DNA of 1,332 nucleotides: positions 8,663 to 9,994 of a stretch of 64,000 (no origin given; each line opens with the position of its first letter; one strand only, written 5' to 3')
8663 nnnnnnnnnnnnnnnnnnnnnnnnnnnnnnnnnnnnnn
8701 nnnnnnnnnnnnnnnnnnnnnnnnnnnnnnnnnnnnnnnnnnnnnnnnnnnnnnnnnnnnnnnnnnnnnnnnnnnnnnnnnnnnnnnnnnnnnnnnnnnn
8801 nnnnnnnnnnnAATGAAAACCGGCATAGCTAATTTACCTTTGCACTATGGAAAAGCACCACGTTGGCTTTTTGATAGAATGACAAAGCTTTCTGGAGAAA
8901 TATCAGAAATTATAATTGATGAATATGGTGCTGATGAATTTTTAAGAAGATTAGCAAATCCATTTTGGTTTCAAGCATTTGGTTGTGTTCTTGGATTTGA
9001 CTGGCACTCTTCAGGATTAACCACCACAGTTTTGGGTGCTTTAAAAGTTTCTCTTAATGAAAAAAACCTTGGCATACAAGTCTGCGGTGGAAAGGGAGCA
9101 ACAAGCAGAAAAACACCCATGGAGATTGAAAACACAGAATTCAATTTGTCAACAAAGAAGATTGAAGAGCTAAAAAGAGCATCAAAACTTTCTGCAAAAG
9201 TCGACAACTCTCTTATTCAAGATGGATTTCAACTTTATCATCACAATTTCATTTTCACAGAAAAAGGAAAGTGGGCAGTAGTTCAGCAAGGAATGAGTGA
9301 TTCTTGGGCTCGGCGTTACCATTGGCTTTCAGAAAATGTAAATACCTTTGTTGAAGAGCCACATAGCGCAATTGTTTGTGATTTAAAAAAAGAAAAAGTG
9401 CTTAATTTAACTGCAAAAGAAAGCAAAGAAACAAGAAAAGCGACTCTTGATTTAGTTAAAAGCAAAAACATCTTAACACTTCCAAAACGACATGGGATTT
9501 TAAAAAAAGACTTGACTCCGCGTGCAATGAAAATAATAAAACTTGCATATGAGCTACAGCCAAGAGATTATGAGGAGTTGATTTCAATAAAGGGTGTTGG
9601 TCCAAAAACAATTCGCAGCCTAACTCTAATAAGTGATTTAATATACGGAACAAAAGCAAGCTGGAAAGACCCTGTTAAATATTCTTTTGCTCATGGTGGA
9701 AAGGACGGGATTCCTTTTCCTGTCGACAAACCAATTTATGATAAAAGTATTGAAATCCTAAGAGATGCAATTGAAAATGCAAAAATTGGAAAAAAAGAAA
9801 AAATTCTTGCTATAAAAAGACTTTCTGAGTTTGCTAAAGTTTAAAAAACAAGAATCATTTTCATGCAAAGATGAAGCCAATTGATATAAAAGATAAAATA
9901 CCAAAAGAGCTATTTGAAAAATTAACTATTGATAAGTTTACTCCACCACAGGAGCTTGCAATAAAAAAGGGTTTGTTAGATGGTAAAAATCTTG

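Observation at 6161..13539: Archaeal NHEJ-type island: Ku + stand-alone ATP-dependent ligase + radical-SAM SplB-like + HhH protein + Hel308, tightly packed on one strand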

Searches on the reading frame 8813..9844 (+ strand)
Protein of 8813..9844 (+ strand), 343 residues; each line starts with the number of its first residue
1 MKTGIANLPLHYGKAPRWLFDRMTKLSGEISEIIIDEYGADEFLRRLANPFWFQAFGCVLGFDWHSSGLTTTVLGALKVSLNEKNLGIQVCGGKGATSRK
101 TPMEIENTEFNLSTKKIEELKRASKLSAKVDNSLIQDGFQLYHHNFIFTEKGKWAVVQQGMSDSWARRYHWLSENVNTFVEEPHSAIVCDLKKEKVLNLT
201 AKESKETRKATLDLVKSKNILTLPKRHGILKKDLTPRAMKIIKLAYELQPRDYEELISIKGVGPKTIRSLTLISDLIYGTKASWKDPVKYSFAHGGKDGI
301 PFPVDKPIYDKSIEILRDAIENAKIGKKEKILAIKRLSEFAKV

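Call 3: search_protein_families(library=pfam, proteins=[window:8813-9844:+], max_evalue=0.01)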
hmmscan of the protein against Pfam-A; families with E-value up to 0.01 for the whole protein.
window:8813-9844:+ (343 aa): 2 families
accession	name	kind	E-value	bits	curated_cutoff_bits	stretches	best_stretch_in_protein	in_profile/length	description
PF05559.16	DUF763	-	4.3e-132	440.6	35.5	1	4-304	1-319/319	Protein of unknown function (DUF763)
PF00633.29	HHH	-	0.00012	22.2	24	1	248-270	5-27/30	Helix-hairpin-helix motif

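Call 4: search_protein_families(library=ncbifam, proteins=[window:8813-9844:+], max_evalue=0.01)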
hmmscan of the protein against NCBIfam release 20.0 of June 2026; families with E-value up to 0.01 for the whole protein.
window:8813-9844:+ (343 aa): 0 families

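Call 11: find_homologous_proteins(query=window:8813-9844:+, max_evalue=0.00001)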
Query window:8813-9844:+ (343 aa): 8000 proteins with E <= 0.00001 among 8000 candidates; the best 120 are listed.
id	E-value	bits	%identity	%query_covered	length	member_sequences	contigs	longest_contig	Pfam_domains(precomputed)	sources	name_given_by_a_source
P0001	6.2e-228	774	100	100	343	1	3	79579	PF05559.17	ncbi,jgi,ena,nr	ncbi:MAG: DUF763 domain-containing protein [Nanoarchaeota archaeon]|nr:DUF763 domain-containing prot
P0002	4.6e-202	689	86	100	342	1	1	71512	PF05559.17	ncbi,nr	ncbi:MAG: DUF763 domain-containing protein [Nanoarchaeota archaeon]|nr:DUF763 domain-containing prot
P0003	1.6e-197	674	86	100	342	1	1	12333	PF05559.17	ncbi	-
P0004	2.0e-190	650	82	99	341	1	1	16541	PF05559.17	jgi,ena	-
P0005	3.0e-155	535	69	99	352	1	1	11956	PF05559.17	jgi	-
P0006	6.7e-153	527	65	99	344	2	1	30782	PF05559.17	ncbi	-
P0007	1.9e-148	513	63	99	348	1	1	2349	PF05559.17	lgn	-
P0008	2.2e-148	512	63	99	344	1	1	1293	PF05559.17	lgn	-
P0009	1.0e-145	504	64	99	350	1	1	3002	PF05559.17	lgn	-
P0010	1.7e-145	503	63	98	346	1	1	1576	PF05559.17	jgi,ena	-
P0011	5.9e-145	501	59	99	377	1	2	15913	PF05559.17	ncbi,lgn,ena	-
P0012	1.1e-144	500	66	99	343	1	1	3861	PF05559.17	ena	-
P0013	2.1e-144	499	62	99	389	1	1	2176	PF05559.17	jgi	jgi:hypothetical protein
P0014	2.7e-144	499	61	99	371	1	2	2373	PF05559.17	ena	-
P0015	3.8e-144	498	61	99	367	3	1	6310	PF05559.17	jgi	jgi:hypothetical protein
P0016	9.7e-144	497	62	100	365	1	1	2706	PF05559.17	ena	-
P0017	1.3e-143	497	60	99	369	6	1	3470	PF05559.17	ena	-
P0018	1.5e-143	496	62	99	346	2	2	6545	PF05559.17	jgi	-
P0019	1.4e-142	493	61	99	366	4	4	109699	PF05559.17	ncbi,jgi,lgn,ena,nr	ncbi:MAG: DUF763 domain-containing protein [Candidatus Altiarchaeales archaeon]|nr:MAG: DUF763 domai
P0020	1.0e-141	490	61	99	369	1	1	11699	PF05559.17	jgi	jgi:hypothetical protein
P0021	1.4e-141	490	60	100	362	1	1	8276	PF05559.17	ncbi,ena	-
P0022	3.7e-141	488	61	99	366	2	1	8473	PF05559.17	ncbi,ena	-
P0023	4.2e-141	488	60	99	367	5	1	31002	PF05559.17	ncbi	ncbi:MAG: DUF763 domain-containing protein [Methanobacteriota archaeon]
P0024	1.5e-140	487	61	99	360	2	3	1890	PF05559.17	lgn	-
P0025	1.9e-140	486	59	100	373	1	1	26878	PF05559.17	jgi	-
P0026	3.5e-140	485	60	99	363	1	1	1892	PF05559.17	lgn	-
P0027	6.0e-140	485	60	99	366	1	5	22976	PF05559.17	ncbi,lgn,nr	ncbi:MAG: DUF763 domain-containing protein [Candidatus Altiarchaeales archaeon]|nr:DUF763 domain-con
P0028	2.5e-139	483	61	99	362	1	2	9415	PF05559.17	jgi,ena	-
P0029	2.7e-139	482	63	99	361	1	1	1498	PF05559.17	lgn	-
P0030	4.1e-139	482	60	100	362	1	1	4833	PF05559.17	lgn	-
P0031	5.1e-139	481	58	99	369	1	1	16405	PF05559.17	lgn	-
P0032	9.8e-139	481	59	100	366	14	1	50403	PF05559.17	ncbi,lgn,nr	ncbi:MAG: DUF763 domain-containing protein [Methanocellales archaeon]|nr:DUF763 domain-containing pr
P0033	2.0e-138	480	60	99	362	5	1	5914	PF05559.17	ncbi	ncbi:MAG: DUF763 domain-containing protein [Methanosarcinales archaeon]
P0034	2.1e-138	479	59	100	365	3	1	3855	PF05559.17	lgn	-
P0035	2.9e-138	479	62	99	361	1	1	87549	PF05559.17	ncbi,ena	-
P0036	5.2e-138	478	59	99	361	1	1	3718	PF05559.17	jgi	-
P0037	6.2e-138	478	59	99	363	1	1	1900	PF05559.17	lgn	-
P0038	6.4e-138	478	61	100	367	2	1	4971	PF05559.17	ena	-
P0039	6.6e-138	478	64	99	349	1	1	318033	PF05559.17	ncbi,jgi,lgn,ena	-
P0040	6.7e-138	478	56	99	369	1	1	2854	PF05559.17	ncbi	-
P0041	9.1e-138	477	59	100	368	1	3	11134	PF05559.17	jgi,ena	-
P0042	1.2e-137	477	58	99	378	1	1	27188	PF05559.17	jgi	-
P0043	1.5e-137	477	59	100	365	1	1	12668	PF05559.17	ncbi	-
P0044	1.5e-137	477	59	100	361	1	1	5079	PF05559.17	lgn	-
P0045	2.6e-137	476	58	99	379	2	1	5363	PF05559.17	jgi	jgi:hypothetical protein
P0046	3.1e-137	476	57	99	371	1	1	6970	PF05559.17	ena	-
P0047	3.5e-137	475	61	99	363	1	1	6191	PF05559.17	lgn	-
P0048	3.6e-137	475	58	99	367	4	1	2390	PF05559.17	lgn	-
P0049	4.6e-137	475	58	99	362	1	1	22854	PF05559.17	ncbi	-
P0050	7.1e-137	474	58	99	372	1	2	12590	PF05559.17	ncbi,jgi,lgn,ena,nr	ncbi:MAG TPA: DUF763 domain-containing protein [Candidatus Altiarchaeales archaeon]|nr:DUF763 domain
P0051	7.9e-137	474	60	99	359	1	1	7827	PF05559.17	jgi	-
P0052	8.7e-137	474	57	99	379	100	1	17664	PF05559.17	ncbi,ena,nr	ncbi:MAG: DUF763 domain-containing protein [Methanosarcinales archaeon]|nr:DUF763 domain-containing 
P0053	1.5e-136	473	58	99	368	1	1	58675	PF05559.17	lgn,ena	-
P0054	1.6e-136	473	60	98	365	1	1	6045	PF05559.17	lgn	-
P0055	1.6e-136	473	58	99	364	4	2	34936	PF05559.17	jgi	jgi:hypothetical protein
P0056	2.2e-136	473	60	100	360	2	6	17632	PF05559.17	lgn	-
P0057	2.5e-136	473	60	99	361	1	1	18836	PF05559.17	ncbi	-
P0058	2.9e-136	472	59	99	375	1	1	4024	PF05559.17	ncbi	-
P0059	3.0e-136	472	58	99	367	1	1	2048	PF05559.17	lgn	-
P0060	3.3e-136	472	57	99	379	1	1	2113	PF05559.17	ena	-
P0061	3.9e-136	472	58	99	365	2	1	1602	PF05559.17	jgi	-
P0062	4.6e-136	472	62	99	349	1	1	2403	PF05559.17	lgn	-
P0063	5.4e-136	472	58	99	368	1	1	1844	PF05559.17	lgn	-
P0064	5.5e-136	472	59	99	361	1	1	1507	PF05559.17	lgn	-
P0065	6.1e-136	471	55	99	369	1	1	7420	PF05559.17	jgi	-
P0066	6.4e-136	471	61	99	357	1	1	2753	PF05559.17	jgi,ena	-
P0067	7.0e-136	471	58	99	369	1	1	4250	PF05559.17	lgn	-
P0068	7.3e-136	471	58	99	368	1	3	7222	PF05559.17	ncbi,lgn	ncbi:MAG: DUF763 domain-containing protein [Candidatus Hydrothermarchaeales archaeon]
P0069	9.7e-136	471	61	99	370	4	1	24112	PF05559.17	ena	-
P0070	9.7e-136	471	59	99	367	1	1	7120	PF05559.17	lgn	-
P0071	1.1e-135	470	59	99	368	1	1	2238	PF05559.17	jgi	-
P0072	1.5e-135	470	60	99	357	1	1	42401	PF05559.17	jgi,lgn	jgi:hypothetical protein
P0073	1.9e-135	470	62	98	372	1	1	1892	PF05559.17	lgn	-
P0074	2.0e-135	470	58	99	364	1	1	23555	PF05559.17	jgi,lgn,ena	-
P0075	2.3e-135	469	58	99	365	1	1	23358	PF05559.17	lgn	-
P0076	2.9e-135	469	59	99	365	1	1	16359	PF05559.17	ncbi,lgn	ncbi:MAG TPA: DUF763 domain-containing protein [Candidatus Methanoperedens sp.]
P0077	3.1e-135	469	59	99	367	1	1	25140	PF05559.17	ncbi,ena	-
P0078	3.4e-135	469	57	100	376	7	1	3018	PF05559.17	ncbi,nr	ncbi:MAG TPA: DUF763 domain-containing protein [Thermoplasmata archaeon]|nr:DUF763 domain-containing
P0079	3.5e-135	469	58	99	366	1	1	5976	PF05559.17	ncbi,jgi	-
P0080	4.1e-135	469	59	99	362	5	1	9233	PF05559.17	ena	-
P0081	5.1e-135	468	57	100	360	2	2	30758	PF05559.17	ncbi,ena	-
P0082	5.2e-135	468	58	100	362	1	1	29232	PF05559.17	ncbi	-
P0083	7.1e-135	468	62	98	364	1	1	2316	PF05559.17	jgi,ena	-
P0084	8.4e-135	468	60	99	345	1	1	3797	PF05559.17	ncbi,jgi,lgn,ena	-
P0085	8.9e-135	468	56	99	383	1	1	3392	PF05559.17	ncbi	-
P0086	9.3e-135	467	59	99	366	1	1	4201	PF05559.17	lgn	-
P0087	1.2e-134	467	57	99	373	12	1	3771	PF05559.17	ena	-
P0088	1.9e-134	466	58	100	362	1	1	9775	PF05559.17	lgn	-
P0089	1.9e-134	466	57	100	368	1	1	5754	PF05559.17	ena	-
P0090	2.2e-134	466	58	99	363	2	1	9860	PF05559.17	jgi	jgi:hypothetical protein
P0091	2.5e-134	466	58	99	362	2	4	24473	PF05559.17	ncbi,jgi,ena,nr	ncbi:MAG: DUF763 domain-containing protein [Candidatus Aenigmatarchaeota archaeon]|nr:MAG: hypotheti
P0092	2.5e-134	466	58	99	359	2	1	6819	PF05559.17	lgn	-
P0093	2.6e-134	466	55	99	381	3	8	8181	PF05559.17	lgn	-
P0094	2.6e-134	466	60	99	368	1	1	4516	PF05559.17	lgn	-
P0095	2.7e-134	466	57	99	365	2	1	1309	PF05559.17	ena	-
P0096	3.6e-134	466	56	99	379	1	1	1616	PF05559.17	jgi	jgi:hypothetical protein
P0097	4.6e-134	465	58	100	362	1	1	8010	PF05559.17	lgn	-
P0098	4.7e-134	465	58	99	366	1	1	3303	PF05559.17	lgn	-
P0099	6.3e-134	465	57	98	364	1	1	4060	PF05559.17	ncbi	-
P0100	7.4e-134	465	56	99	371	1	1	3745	PF05559.17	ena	-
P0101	8.0e-134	464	55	98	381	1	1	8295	PF05559.17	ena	-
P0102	8.7e-134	464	58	99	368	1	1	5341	PF05559.17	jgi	-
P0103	9.4e-134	464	57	99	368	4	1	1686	PF05559.17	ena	-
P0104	1.2e-133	464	58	99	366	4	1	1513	PF05559.17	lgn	-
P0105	1.3e-133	464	60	99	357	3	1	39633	PF05559.17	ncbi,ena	-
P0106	1.3e-133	464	56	100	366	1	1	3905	PF05559.17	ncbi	-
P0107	1.4e-133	464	58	99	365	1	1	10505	PF05559.17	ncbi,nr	ncbi:MAG: DUF763 domain-containing protein [Candidatus Aenigmarchaeota archaeon]|nr:DUF763 domain-co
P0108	1.6e-133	463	59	99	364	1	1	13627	PF05559.17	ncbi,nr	ncbi:DUF763 domain-containing protein [Candidatus Woesearchaeota archaeon]|nr:DUF763 domain-containi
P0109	2.3e-133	463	59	100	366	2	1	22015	PF05559.17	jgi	-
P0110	2.4e-133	463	58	100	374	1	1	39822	PF05559.17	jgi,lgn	-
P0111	3.1e-133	462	57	99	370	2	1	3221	PF05559.17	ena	-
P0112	3.1e-133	462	58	99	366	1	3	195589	PF05559.17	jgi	-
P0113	3.3e-133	462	58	99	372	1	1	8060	PF05559.17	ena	-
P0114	3.4e-133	462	58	99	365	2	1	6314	PF05559.17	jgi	-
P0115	3.9e-133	462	57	98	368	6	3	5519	PF05559.17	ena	-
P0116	4.0e-133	462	57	99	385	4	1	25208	PF05559.17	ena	-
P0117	4.1e-133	462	57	99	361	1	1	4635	PF05559.17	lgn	-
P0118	5.1e-133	462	57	99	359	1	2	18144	PF05559.17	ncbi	-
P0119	6.0e-133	462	59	99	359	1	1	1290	PF05559.17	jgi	-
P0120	6.4e-133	461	58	99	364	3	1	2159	PF05559.17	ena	-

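Call 12: find_encoding_contigs(protein=P0039, flank=8000, max_places=2)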
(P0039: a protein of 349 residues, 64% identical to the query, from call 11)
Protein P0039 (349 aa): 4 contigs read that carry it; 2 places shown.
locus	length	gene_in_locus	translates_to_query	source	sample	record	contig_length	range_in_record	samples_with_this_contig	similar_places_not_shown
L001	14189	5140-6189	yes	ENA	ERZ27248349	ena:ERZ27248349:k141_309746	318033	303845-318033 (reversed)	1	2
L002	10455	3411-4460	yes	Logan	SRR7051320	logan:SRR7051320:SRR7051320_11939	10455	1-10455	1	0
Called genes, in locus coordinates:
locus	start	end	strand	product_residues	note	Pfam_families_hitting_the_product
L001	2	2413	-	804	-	?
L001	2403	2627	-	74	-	PF08279:HTH_11 (weak), PF09339:HTH_IclR (weak), PF01047:MarR (weak)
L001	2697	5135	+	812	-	PF03104:DNA_pol_B_exo1, PF10108:DNA_pol_B_exo2, PF00136:DNA_pol_B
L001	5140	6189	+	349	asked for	PF05559:DUF763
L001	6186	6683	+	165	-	PF01443:Viral_helicase1 (faint), PF03266:NTPase_1, PF13238:AAA_18 (faint)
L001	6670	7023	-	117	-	PF02675:AdoMet_dc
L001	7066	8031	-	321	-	PF01861:BpsA_C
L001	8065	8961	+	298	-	PF00557:Peptidase_M24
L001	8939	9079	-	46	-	-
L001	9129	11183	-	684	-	-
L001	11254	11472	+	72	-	PF02291:TFIID-31kDa (weak), PF00125:Histone, PF02969:TAF (weak), PF00808:CBFD_NFYB_HMF, PF15630:CENP-S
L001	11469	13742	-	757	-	PF02359:CDC48_N, PF06068:TIP49 (faint), PF02933:CDC48_2 (faint), PF05496:RuvB_N, PF00004:AAA, PF17862:AAA_lid_3, PF00004:AAA, PF17862:AAA_lid_3, +22 more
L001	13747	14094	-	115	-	-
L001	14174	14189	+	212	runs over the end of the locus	-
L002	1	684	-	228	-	?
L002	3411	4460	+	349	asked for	PF05559:DUF763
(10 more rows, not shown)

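Call 13: find_encoding_contigs(protein=P0019, flank=8000, max_places=2)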
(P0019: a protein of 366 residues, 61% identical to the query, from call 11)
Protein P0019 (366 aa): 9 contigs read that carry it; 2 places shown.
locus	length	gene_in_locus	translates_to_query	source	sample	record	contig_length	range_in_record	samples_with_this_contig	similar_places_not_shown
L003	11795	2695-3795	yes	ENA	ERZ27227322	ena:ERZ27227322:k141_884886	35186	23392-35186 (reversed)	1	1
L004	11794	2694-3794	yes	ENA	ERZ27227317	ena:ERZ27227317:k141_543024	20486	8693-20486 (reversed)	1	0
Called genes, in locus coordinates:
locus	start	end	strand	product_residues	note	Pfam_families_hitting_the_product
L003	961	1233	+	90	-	-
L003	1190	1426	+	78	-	PF07927:HicA_toxin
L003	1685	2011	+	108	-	-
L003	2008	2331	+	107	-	-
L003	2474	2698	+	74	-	PF01850:PIN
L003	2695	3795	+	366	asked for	PF05559:DUF763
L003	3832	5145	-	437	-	PF00464:SHMT, PF00155:Aminotran_1_2 (weak)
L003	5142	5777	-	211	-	PF01871:AMMECR1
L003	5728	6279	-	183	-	PF02441:Flavoprotein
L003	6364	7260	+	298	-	PF02445:NadA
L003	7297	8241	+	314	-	PF01699:Na_Ca_ex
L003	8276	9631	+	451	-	PF00890:FAD_binding_2 (faint), PF01134:GIDA (faint), PF01266:DAO (faint), PF03486:HI0933_like (faint), PF07992:Pyr_redox_2, PF13738:Pyr_redox_3, PF00070:Pyr_redox, PF02852:Pyr_redox_dim, +1 more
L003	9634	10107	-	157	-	-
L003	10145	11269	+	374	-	PF21088:MS_channel_1st, PF00924:MS_channel_2nd, PF21082:MS_channel_3rd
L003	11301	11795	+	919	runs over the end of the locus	PF00690:Cation_ATPase_N, PF00122:E1-E2_ATPase, PF00702:Hydrolase, PF13246:Cation_ATPase, PF00689:Cation_ATPase_C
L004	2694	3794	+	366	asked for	PF05559:DUF763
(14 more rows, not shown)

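Call 14: find_encoding_contigs(protein=P0112, flank=8000, max_places=2)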
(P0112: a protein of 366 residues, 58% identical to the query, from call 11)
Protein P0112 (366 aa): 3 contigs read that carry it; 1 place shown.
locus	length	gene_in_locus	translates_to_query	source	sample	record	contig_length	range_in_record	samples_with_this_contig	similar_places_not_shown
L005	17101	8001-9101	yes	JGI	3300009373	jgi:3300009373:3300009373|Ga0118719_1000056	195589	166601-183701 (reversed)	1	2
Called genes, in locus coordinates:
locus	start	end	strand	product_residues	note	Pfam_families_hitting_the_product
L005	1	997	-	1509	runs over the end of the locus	PF07591:PT-HINT, PF14890:Intein_splicing (weak)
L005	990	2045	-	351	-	-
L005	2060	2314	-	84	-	-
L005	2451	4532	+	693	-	PF00133:tRNA-synt_1, PF09334:tRNA-synt_1g, PF01406:tRNA-synt_1e (weak), PF01921:tRNA-synt_1f (weak), PF19303:Anticodon_3, PF08264:Anticodon_1 (weak), PF01588:tRNA_bind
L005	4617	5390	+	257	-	PF02616:SMC_ScpA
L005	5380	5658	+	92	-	PF18905:DUF5661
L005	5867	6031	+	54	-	-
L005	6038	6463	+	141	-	PF02996:Prefoldin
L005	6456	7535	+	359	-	PF02881:SRP54_N (weak), PF00448:SRP54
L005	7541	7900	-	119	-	PF01336:tRNA_anti-codon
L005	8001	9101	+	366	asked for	PF05559:DUF763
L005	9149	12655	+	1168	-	PF02516:STT3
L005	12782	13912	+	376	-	PF01075:Glyco_transf_9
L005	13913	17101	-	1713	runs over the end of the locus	-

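Call 17: find_related_loci(query=A1, collection=genome_contigs, flank=10000)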
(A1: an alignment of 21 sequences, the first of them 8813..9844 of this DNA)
Query A1 (343 aa) in genome_contigs; peptide patterns used: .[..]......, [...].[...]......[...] (x = any residue, [..] = any of these).
600 stretches matched a pattern (row limit reached: there are more); 594 encode a relative of the query (tblastn E <= 1e-3); the best 80 are kept; 80 distinct loci.
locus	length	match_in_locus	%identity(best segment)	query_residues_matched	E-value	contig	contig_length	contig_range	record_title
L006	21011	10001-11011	63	1-340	3e-149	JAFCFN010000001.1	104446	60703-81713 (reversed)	Candidatus Woesearchaeota archaeon isolate Meg22_1618_Bin_104 Meg22_1618_Bin_104_scaffold_103, whole genome shotgun sequ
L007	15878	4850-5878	64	1-340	1e-143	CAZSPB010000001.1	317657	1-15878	MAG TPA_asm: uncultured archaeon isolate binchicken_co6_169 genome assembly, contig: NODE_3_length_317657_cov_14.718824,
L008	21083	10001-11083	57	1-340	9e-143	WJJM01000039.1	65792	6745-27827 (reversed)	MAG: Candidatus Woesearchaeota archaeon isolate Bin_028 k141_2464646, whole genome shotgun sequence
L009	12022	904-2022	57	2-340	2e-141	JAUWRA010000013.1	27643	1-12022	MAG: Methanosarcinales archaeon isolate CSMAG_2516 CSMAG_2516_k141_246383_length_27643_cov_112.8167, whole genome shotgu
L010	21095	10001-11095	56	2-340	1e-140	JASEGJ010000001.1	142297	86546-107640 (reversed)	MAG: Candidatus Hodarchaeaceae archaeon isolate Yes49-31 NODE_1_length_142297_cov_21.754636, whole genome shotgun sequen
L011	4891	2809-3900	59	1-342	1e-141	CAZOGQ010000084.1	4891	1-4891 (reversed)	MAG TPA_asm: Candidatus Woesearchaeota archaeon isolate SRP214966_co4_519 genome assembly, contig: NODE_26642_length_489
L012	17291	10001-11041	59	1-335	1e-139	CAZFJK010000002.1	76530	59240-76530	MAG TPA_asm: uncultured Methanosarcinales archaeon isolate SRP338002_co1_165 genome assembly, contig: NODE_318_length_76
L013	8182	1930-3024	56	2-340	2e-138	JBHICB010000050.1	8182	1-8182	MAG: Candidatus Hydrothermarchaeales archaeon isolate FS_2_bin.2 NODE_1171_length_8182_cov_4.927526, whole genome shotgu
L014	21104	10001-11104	54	2-340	2e-137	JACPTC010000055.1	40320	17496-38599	MAG: Candidatus Woesearchaeota archaeon isolate NC_groundwater_722_Ag_S-0.2um_37_15 S36_SO-2_scaffold_557651, whole geno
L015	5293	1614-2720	56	2-342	9e-138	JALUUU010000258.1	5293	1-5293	MAG: archaeon isolate 128-326_metabat1_scaf2bin.045 128-326_scaffold_9157_c1, whole genome shotgun sequence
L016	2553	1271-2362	55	2-340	4e-144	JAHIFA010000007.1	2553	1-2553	MAG: Nanoarchaeota archaeon isolate KR11_0.1_MetaG.mb.55 KR11_0.1_MetaG.mb.55_k141_34944, whole genome shotgun sequence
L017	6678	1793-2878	58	2-340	6e-136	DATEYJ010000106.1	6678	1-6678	MAG TPA_asm: archaeon isolate SMAG_U8442 k141_110186, whole genome shotgun sequence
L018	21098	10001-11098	57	1-340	5e-136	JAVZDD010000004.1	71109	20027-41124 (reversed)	MAG: Candidatus Nanoarchaeia archaeon isolate DRTY-6_201709_bins_1 DRTY-6_201709_bins_1_scaffold_4, whole genome shotgun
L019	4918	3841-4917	56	2-336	2e-136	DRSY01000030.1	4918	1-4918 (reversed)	MAG TPA_asm: Candidatus Woesearchaeota archaeon isolate HyVt-71 Ga0136651_10011215, whole genome shotgun sequence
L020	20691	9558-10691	53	2-343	6e-135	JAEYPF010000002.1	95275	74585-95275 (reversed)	MAG: Methanobacteriota archaeon isolate OH_CBB_181 k127_1211702, whole genome shotgun sequence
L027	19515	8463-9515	55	2-342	4e-132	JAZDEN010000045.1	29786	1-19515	MAG: archaeon isolate MEGAHIT-group-0.152 k141_504727, whole genome shotgun sequence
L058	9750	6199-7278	57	1-340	8e-126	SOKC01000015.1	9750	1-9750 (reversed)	MAG: Actinobacteria bacterium isolate E44_bin5 NODE_3192_length_9750_cov_96.640124, whole genome shotgun sequence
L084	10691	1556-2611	53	1-338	1e-121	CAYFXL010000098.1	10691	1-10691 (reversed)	MAG TPA_asm: uncultured Syntrophobacterales bacterium isolate ERP108616_co2_512 genome assembly, contig: NODE_11451_leng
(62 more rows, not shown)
